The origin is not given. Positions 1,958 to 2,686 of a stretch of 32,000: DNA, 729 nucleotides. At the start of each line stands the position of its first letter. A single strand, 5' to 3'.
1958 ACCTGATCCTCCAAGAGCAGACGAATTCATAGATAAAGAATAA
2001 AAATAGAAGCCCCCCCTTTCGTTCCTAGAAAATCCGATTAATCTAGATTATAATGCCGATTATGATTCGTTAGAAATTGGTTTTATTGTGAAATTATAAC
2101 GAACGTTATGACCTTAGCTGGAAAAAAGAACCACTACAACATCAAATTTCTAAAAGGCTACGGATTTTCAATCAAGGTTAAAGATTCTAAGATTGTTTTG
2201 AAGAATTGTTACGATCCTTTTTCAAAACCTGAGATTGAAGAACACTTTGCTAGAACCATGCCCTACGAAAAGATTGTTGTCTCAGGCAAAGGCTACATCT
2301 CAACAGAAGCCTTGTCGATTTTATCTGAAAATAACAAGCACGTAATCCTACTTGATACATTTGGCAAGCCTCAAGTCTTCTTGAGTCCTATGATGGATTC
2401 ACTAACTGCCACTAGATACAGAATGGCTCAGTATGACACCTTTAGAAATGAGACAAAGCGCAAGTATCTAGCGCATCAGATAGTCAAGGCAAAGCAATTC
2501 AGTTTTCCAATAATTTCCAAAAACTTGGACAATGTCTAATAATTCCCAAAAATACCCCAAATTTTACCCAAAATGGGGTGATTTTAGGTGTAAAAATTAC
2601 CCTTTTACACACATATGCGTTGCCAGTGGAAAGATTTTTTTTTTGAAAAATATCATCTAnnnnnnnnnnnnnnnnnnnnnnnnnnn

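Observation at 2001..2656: Truncated Cas1 (casposase-like) gene directly on the 3' flank of aEF-2: a fossil casposon at its preferred target site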

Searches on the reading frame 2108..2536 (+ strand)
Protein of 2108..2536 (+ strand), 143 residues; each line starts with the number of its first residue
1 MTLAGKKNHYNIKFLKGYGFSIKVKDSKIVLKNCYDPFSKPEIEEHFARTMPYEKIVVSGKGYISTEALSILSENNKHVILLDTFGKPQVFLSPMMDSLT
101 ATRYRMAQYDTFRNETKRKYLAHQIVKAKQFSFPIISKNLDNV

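Call 3: search_protein_families(library=pfam, proteins=[window:2108-2536:+], max_evalue=10)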
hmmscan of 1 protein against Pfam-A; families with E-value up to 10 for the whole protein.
window:2108-2536:+ (143 aa): 3 families
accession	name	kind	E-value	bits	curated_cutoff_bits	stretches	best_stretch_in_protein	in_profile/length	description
PF01867.21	Cas_Cas1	-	7.4e-10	38.9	22.3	1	19-129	7-108/283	CRISPR associated protein Cas1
PF00070.33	Pyr_redox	-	0.049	14.6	22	1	55-102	1-48/82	Pyridine nucleotide-disulphide oxidoreductase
PF07992.20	Pyr_redox_2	-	0.15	11.9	26.1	1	49-89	138-178/291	Pyridine nucleotide-disulphide oxidoreductase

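Call 4: search_protein_families(library=ncbifam, proteins=[window:2108-2536:+], max_evalue=10)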
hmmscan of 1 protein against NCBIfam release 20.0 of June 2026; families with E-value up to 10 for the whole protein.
window:2108-2536:+ (143 aa): 10 families
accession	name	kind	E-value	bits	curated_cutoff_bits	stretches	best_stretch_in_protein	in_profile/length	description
TIGR00287.1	cas1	equivalog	1.2e-08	34.5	71.7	1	51-130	33-111/327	CRISPR-associated endonuclease Cas1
NF049935.1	cas4g_cas1g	exception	1.3e-05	23.9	560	1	46-129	243-324/546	CRISPR-associated endonuclease Cas4g/Cas1g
TIGR04093.1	cas1_CYANO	exception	1.7e-05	24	385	1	50-129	34-114/334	type I-D CRISPR-associated endonuclease Cas1d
TIGR03641.1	cas1_HMARI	exception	0.0006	19.2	304.1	1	54-130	35-110/324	type I-B CRISPR-associated endonuclease Cas1b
NF005047.0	PRK06460.1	equivalog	0.0016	17.4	501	1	58-100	67-109/376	hypothetical protein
TIGR03639.1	cas1_NMENI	exception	0.0041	16.5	120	1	54-129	36-110/278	type II CRISPR-associated endonuclease Cas1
TIGR03640.1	cas1_DVULG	exception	0.0058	15.8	385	1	54-129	40-113/340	type I-C CRISPR-associated endonuclease Cas1c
TIGR03983.1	cas1_MYXAN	equivalog_domain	0.011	14.8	358.05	1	53-130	47-121/347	type I-MYXAN CRISPR-associated endonuclease Cas1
TIGR03385.1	CoA_CoA_reduc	equivalog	0.084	11.6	578.8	1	50-84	146-180/439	CoA-disulfide reductase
NF007956.0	PRK10675.1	subfamily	0.12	11.5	394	1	56-117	4-64/338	UDP-glucose 4-epimerase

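Call 5: search_solved_structures(query=window:2108-2536:+, max_evalue=10, show_alignments=3)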
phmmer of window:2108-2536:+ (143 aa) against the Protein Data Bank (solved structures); distinct sequences matched with E-value up to 10: 15.
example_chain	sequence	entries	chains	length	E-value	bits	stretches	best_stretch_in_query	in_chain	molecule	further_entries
6opm_A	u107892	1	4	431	8.9e-06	28.8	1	12-132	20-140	CRISPR-associated endonuclease Cas1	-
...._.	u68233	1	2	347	0.009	19.1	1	52-140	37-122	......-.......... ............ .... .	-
6mnt_A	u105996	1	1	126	0.077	16.1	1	55-102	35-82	Putative coat protein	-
9ux7_A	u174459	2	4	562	0.27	14.4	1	9-90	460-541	Lamassu protein LmuB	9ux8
9nah_A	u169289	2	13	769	0.34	14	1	45-94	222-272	SIR2 family protein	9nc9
8skg_F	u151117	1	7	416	0.41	13.8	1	55-102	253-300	Putative coat protein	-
3lb8_A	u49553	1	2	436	0.53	13.4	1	54-87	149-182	Putidaredoxin reductase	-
1q1r_A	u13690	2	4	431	0.58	13.3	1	54-87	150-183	Putidaredoxin reductase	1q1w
4eqs_A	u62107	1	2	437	0.65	13.1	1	44-88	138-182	Coenzyme A disulfide reductase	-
4eqw_A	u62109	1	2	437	0.65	13.1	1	44-88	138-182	Coenzyme A disulfide reductase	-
4emw_A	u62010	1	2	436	0.65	13.1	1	44-88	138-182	Coenzyme A disulfide reductase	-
4em3_A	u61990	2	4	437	0.65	13.1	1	44-88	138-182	Coenzyme A disulfide reductase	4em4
4eqr_A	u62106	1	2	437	0.65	13.1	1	44-88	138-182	Coenzyme A disulfide reductase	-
1yqz_A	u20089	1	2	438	0.65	13.1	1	44-88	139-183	coenzyme A disulfide reductase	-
4eqx_A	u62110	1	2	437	0.81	12.8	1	44-88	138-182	Coenzyme A disulfide reductase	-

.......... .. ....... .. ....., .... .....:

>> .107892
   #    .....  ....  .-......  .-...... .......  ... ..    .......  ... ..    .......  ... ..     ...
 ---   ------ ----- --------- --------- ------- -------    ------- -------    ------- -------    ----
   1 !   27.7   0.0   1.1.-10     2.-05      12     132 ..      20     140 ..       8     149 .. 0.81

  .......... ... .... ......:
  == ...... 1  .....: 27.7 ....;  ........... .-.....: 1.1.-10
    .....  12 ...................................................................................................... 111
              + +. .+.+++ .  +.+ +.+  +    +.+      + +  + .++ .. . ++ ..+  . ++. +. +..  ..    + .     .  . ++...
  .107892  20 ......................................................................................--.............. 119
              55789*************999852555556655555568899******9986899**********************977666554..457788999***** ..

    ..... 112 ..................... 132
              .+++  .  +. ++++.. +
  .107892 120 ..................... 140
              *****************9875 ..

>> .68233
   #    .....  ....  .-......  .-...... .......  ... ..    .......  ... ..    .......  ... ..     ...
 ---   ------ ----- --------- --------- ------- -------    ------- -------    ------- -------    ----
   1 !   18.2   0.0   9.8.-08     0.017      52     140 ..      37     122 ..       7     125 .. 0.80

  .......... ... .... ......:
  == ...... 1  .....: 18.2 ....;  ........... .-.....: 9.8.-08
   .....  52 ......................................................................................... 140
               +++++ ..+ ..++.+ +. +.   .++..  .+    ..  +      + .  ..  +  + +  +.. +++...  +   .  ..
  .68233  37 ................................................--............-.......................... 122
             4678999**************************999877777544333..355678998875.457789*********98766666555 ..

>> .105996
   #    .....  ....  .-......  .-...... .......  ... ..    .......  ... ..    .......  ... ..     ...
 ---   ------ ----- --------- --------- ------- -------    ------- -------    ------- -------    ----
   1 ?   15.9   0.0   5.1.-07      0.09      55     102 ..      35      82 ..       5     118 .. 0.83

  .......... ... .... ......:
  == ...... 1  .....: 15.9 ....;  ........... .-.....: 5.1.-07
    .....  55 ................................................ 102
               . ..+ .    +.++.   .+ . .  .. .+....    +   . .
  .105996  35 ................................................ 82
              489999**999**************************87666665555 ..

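Call 9: find_homologous_proteins(query=window:2108-2536:+, max_evalue=0.001)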
Query window:2108-2536:+ (143 aa): 199 proteins with E <= 0.001 among 224 candidates; the best 120 are listed.
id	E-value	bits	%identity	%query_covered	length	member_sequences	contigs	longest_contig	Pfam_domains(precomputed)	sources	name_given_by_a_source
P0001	3.2e-88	310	99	100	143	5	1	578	PF01867.22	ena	-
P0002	3.3e-63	229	78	90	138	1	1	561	PF01867.22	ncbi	ncbi:MAG: CRISPR-associated endonuclease Cas1, partial [Nitrosopumilus sp.]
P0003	4.5e-63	229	75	99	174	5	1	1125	PF01867.22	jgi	-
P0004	2.4e-61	223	78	90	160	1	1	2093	PF01867.22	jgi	-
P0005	3.0e-60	220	74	90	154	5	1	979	PF01867.22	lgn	-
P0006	3.1e-59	216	75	90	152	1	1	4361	PF01867.22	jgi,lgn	jgi:CRISPR-associated protein Cas1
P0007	4.7e-59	216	74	90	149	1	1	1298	PF01867.22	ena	-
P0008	1.7e-58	214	73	92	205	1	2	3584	PF01867.22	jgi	-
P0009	2.4e-58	214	68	100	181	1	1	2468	PF01867.22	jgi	-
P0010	2.6e-58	213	71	93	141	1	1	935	PF01867.22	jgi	jgi:CRISP-associated protein Cas1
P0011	3.6e-58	213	69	98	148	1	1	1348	PF01867.22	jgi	-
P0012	4.0e-58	213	74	92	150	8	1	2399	PF01867.22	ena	-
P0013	4.6e-58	213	73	90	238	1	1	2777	PF01867.22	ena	-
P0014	7.7e-58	212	74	90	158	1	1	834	PF01867.22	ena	-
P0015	1.4e-57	211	69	99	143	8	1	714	PF01867.22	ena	-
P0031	7.8e-55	202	70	90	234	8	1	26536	PF01867.22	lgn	-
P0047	1.4e-52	195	67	90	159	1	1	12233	PF01867.22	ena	-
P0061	3.4e-51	190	70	87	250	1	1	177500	PF01867.22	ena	-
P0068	1.7e-50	188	70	90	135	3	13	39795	PF01867.22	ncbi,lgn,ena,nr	ncbi:MAG: CRISPR-associated endonuclease Cas1 [Thaumarchaeota archaeon]|nr:CRISPR-associated endonuc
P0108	1.6e-44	169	62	90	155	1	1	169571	PF01867.22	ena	-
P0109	1.8e-44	169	62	90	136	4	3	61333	PF01867.22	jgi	-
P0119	7.3e-43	163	58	89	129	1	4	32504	PF01867.22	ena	-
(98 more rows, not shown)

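Call 13: find_encoding_contigs(protein=P0061, flank=10000, max_places=2)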
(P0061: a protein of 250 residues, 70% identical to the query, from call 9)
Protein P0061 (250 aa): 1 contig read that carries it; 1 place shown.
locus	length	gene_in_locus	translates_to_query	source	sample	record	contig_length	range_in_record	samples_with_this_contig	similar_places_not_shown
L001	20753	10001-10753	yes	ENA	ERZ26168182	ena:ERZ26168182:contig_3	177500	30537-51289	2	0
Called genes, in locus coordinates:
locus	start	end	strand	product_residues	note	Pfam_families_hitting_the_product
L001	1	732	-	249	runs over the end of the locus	PF00149:Metallophos, PF12850:Metallophos_2 (weak)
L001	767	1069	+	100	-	-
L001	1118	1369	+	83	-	-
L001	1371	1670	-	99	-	-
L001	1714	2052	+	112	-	PF01990:ATP-synt_F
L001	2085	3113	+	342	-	PF08240:ADH_N, PF16912:Glu_dehyd_C, PF00107:ADH_zinc_N, PF13602:ADH_zinc_N_2 (weak)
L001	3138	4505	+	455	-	PF01791:DeoC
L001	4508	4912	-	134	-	PF13474:SnoaL_3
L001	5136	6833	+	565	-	PF02776:TPP_enzyme_N, PF00205:TPP_enzyme_M, PF02775:TPP_enzyme_C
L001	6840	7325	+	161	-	PF01842:ACT, PF22629:ACT_AHAS_ss, PF13710:ACT_5, PF10369:ALS_ss_C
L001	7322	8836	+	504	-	PF00682:HMGL-like, PF22617:HCS_D2, PF08502:LeuA_dimer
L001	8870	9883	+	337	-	PF00180:Iso_dh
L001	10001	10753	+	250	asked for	PF01867:Cas_Cas1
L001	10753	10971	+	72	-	-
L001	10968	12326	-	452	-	PF00753:Lactamase_B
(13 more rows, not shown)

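Call 14: find_encoding_contigs(protein=P0108, flank=10000, max_places=2)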
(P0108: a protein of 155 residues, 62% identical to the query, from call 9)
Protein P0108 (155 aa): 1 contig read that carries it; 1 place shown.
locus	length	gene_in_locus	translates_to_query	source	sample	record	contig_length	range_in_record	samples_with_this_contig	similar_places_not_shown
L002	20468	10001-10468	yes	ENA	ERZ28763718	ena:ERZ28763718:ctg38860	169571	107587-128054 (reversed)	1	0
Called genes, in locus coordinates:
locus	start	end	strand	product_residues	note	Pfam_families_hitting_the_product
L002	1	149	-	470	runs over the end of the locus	-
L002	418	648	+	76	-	-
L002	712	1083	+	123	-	-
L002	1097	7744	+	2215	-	-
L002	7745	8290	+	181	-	PF13091:PLDc_2, PF00614:PLDc (weak)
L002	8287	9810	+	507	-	-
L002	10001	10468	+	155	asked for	PF01867:Cas_Cas1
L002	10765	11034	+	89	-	-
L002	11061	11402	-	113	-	-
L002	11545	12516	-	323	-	PF18928:DUF5677 (weak)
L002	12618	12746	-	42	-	-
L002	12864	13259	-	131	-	-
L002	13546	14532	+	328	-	PF01909:NTP_transf_2, PF18765:Polbeta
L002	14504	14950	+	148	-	-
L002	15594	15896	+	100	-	-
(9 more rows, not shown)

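Call 15: find_encoding_contigs(protein=P0068, flank=10000, max_places=4)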
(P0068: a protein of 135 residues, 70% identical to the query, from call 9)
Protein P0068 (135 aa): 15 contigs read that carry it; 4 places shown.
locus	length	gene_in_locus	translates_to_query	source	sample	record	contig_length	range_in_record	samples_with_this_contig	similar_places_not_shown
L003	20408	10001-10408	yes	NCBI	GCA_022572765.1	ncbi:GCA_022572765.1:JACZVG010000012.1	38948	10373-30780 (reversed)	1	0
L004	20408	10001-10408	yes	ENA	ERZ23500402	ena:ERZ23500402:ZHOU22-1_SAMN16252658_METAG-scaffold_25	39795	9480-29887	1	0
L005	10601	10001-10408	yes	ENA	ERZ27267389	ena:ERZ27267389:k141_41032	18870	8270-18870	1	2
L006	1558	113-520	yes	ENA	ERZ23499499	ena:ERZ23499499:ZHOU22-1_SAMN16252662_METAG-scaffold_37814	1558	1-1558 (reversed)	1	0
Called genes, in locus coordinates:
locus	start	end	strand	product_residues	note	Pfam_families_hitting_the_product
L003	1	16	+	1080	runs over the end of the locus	PF25596:CPSase_L_D1, PF02786:CPSase_L_D2, PF02787:CPSase_L_D3, PF25596:CPSase_L_D1, PF02786:CPSase_L_D2, PF02222:ATP-grasp, PF07478:Dala_Dala_lig_C, PF02142:MGS, +2 more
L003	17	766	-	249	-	PF00149:Metallophos, PF12850:Metallophos_2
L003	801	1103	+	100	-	-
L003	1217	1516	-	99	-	-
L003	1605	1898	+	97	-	PF01990:ATP-synt_F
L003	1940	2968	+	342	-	PF08240:ADH_N, PF16912:Glu_dehyd_C, PF00107:ADH_zinc_N, PF13602:ADH_zinc_N_2 (weak)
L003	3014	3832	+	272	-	PF01791:DeoC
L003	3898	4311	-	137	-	PF13474:SnoaL_3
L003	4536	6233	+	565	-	PF02776:TPP_enzyme_N, PF00205:TPP_enzyme_M, PF02775:TPP_enzyme_C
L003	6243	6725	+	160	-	PF01842:ACT, PF22629:ACT_AHAS_ss, PF13710:ACT_5, PF10369:ALS_ss_C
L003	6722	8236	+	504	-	PF00682:HMGL-like, PF22617:HCS_D2, PF08502:LeuA_dimer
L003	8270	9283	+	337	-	PF00180:Iso_dh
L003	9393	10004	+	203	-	PF00702:Hydrolase, PF13419:HAD_2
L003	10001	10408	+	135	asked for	PF01867:Cas_Cas1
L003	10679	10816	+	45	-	-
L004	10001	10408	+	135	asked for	PF01867:Cas_Cas1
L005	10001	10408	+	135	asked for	PF01867:Cas_Cas1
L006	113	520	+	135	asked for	PF01867:Cas_Cas1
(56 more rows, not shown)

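Call 16: find_encoding_contigs(protein=P0031, flank=10000, max_places=2)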
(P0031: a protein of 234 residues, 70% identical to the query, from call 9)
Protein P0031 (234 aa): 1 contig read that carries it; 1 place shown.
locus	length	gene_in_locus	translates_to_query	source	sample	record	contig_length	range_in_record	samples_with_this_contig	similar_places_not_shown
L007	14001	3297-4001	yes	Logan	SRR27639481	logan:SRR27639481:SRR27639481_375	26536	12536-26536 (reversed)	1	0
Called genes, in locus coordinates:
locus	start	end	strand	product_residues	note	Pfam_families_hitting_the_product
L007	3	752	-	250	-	?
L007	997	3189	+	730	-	PF00009:GTP_EFTU, PF22042:EF-G_D2, PF03144:GTP_EFTU_D2, PF14492:EFG_III, PF03764:EFG_IV, PF00679:EFG_C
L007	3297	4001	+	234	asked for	PF01867:Cas_Cas1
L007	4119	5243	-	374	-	PF00578:AhpC-TSA (weak), PF08534:Redoxin, PF13905:Thioredoxin_8 (weak), PF17991:Thioredoxin_10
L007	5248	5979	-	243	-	PF02683:DsbD_TM, PF13386:DsbD_2 (weak)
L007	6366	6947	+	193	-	-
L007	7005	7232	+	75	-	-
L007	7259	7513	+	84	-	-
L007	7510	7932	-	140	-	-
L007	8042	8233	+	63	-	-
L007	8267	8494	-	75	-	-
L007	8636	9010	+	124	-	PF20364:DUF6659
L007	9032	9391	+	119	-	-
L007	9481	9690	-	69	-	-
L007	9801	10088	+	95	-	PF18480:DUF5615 (weak)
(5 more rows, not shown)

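Call 47: find_encoding_contigs(protein=P0001, flank=3000, max_places=5)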
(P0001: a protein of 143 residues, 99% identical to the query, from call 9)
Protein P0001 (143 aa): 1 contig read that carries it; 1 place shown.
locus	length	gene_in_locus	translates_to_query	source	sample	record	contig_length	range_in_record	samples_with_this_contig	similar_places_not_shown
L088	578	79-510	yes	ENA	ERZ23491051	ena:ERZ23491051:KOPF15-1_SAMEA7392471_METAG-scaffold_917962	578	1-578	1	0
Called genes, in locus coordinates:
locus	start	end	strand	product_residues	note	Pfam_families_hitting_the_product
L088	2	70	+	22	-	?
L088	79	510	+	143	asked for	PF01867:Cas_Cas1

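Call 58: find_encoding_contigs(protein=P0109, flank=4000, max_places=1)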
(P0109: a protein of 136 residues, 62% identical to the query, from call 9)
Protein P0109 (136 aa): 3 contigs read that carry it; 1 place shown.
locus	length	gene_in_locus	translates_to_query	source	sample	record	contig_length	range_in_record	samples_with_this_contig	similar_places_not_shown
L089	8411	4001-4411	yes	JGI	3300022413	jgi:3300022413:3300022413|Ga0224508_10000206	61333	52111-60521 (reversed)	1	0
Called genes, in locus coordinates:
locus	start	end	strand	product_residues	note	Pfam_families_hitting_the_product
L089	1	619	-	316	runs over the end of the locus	PF09721:Exosortase_EpsH (weak)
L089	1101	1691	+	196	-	PF00226:DnaJ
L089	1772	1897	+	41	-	-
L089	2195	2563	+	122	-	-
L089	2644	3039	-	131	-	PF20364:DUF6659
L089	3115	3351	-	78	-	-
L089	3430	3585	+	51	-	-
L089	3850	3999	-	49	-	-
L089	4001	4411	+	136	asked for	PF01867:Cas_Cas1 (weak)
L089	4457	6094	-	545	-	-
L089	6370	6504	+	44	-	-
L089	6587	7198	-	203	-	-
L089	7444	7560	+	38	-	-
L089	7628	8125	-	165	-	-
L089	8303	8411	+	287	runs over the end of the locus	PF00296:Bac_luciferase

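Call 59: find_encoding_contigs(protein=P0119, flank=4000, max_places=1)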
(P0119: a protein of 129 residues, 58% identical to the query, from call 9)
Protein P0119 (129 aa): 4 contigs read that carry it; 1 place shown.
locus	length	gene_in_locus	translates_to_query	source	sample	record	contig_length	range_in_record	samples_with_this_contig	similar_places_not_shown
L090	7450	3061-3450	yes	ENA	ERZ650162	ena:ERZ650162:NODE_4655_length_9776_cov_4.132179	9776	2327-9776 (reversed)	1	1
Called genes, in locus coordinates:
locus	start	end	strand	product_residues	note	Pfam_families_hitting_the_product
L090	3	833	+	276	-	?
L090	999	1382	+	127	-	PF20364:DUF6659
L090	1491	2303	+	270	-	PF00565:SNase (faint)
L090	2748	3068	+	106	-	-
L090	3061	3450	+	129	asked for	PF01867:Cas_Cas1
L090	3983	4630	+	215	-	-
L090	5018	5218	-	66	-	-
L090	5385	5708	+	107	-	-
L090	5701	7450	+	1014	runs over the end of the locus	PF16656:Pur_ac_phosph_N (faint), PF00041:fn3, PF25059:FN3_DSCAM-DSCAML_C (faint), PF00041:fn3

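Call 60: find_encoding_contigs(protein=P0047, flank=4000, max_places=1)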
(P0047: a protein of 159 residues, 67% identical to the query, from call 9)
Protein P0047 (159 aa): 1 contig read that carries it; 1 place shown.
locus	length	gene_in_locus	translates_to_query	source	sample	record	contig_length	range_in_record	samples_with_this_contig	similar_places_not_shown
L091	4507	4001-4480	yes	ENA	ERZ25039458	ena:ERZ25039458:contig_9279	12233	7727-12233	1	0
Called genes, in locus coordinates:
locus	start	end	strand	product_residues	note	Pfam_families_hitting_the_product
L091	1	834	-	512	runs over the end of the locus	PF03175:DNA_pol_B_2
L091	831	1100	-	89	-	-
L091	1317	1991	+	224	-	-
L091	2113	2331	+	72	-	-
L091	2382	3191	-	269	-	-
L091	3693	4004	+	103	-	-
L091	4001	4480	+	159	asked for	PF01867:Cas_Cas1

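Call 61: predict_structure(alignment_id=A1)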
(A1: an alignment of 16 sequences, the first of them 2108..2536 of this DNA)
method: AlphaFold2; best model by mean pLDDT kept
length: 143 residues; sequences in the alignment: 16
mean_pLDDT: 67.8   pTM: 0.54
mean pLDDT of the five models: 67.8, 64.8, 64.6, 63.6, 62.7
residues with pLDDT >= 90: 17; 70-90: 63; 50-70: 20; < 50: 43
segments of 3 or more residues with pLDDT < 50: 1-8, 95-112, 127-143
pLDDT, mean of each block of 10 residues (from residue 1): 41 85 91 87 89 87 86 85 77 47 38 60 54 33 35
secondary structure, 60 per line:
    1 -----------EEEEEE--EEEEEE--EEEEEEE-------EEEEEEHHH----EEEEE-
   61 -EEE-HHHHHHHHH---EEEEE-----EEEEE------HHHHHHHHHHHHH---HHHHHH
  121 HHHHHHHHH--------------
elements in order: E12-17 E20-25 E28-34 E42-47 E55-59 E62-64 H66-74 E78-82 E88-92 H99-111 H115-129
